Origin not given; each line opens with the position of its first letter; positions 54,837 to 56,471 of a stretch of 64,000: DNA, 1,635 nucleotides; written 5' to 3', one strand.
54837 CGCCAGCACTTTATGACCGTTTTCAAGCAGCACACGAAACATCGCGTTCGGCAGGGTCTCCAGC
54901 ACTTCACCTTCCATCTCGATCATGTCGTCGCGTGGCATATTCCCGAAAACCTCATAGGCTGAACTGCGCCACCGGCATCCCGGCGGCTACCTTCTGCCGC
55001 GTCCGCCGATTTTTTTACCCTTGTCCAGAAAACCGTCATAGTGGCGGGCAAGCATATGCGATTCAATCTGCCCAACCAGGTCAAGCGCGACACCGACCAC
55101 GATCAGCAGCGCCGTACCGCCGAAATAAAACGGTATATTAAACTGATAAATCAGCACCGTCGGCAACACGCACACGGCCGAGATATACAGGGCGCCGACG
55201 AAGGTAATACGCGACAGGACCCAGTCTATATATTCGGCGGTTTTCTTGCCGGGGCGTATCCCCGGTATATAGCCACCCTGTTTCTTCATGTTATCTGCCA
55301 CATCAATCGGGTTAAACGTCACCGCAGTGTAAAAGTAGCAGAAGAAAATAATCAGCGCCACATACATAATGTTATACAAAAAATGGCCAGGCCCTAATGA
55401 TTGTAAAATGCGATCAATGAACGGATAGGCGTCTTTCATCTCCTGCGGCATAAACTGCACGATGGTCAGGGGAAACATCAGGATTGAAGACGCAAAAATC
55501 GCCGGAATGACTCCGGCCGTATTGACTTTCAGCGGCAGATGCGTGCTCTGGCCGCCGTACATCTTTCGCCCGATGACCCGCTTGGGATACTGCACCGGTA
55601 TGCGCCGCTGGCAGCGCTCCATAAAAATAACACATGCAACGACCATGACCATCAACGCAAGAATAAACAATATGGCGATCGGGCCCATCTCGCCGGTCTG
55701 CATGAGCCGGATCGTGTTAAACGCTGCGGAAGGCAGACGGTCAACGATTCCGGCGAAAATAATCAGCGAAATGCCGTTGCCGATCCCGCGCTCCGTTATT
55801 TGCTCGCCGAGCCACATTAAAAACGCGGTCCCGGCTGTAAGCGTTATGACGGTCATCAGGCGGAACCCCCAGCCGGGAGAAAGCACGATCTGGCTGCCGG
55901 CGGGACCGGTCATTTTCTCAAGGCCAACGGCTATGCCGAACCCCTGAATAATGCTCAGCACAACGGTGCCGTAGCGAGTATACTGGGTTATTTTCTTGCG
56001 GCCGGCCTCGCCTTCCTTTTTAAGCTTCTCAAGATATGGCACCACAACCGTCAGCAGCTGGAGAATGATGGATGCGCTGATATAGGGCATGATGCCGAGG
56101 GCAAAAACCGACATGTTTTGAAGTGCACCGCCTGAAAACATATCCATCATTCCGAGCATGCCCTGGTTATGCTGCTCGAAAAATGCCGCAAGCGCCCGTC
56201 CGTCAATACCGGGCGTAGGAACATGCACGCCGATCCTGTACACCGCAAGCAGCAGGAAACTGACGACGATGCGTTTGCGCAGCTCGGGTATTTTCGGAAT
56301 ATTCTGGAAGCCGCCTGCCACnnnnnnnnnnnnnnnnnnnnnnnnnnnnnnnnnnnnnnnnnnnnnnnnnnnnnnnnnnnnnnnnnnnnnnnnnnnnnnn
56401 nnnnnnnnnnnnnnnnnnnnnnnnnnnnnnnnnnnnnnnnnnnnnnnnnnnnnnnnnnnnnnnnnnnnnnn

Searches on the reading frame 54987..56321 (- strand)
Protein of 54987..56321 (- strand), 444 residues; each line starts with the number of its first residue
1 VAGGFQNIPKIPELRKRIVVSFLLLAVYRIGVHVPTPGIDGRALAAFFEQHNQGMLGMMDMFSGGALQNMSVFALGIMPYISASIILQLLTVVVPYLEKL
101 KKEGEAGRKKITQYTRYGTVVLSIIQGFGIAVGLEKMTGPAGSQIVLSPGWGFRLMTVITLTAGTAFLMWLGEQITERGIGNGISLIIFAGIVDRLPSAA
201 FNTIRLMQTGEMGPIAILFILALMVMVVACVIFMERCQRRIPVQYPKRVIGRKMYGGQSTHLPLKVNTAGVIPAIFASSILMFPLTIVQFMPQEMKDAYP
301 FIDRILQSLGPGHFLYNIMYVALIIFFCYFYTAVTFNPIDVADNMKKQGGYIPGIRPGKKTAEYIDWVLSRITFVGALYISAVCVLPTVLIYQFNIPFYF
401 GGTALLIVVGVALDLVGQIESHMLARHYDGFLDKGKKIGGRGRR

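Call 62: search_protein_families(library=pfam, proteins=[window:54987-56321:-], max_evalue=0.00001)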
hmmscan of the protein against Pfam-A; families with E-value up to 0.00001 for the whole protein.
window:54987-56321:- (444 aa): 1 family
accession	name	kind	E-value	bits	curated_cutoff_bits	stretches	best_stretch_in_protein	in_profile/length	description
PF00344.25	SecY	-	4.5e-124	414.2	32.2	1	71-416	1-306/306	SecY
